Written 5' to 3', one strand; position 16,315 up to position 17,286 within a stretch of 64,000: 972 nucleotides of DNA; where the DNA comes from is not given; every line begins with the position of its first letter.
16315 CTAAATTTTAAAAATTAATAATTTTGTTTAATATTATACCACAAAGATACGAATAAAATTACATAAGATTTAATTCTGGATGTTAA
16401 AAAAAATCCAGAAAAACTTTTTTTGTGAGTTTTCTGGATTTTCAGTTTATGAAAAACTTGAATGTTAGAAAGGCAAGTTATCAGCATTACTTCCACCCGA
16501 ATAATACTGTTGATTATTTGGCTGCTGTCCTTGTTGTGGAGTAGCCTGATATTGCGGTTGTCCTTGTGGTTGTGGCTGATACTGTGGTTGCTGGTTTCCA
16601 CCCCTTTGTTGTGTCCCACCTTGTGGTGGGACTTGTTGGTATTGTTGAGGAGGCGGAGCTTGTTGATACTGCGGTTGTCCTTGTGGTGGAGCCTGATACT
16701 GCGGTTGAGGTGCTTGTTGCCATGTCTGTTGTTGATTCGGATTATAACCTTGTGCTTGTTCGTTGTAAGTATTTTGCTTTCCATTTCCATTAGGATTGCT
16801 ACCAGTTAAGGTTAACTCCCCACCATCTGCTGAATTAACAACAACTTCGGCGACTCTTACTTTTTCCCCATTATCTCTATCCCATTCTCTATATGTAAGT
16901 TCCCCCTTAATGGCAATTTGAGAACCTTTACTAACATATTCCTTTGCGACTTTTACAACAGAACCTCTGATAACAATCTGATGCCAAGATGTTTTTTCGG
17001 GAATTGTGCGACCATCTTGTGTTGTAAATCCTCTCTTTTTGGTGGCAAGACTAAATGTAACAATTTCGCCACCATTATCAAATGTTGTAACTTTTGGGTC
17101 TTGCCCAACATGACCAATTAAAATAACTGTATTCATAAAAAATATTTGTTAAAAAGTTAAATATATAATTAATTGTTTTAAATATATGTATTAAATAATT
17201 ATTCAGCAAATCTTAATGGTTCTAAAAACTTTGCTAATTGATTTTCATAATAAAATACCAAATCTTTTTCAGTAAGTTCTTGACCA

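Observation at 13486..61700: Recurrent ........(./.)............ motif 20-40 nt upstream of plus-strand structural genes (candidate late promoter)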

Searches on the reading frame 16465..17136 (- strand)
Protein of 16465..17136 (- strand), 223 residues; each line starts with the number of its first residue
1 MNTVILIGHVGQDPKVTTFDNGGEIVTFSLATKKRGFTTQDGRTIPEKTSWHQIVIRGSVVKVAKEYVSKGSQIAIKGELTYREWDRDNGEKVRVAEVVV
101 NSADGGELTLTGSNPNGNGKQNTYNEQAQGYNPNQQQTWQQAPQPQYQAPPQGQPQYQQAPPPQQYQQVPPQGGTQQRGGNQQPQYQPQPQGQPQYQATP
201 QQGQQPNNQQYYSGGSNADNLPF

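Call 13: search_protein_families(library=pfam, proteins=[window:16465-17136:-], max_evalue=0.001)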
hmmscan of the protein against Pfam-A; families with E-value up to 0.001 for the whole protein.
window:16465-17136:- (223 aa): 1 family
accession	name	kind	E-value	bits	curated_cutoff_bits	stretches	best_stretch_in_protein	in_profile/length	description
PF00436.31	SSB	-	2.5e-24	85.8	26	1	1-102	1-100/104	Single-strand binding protein family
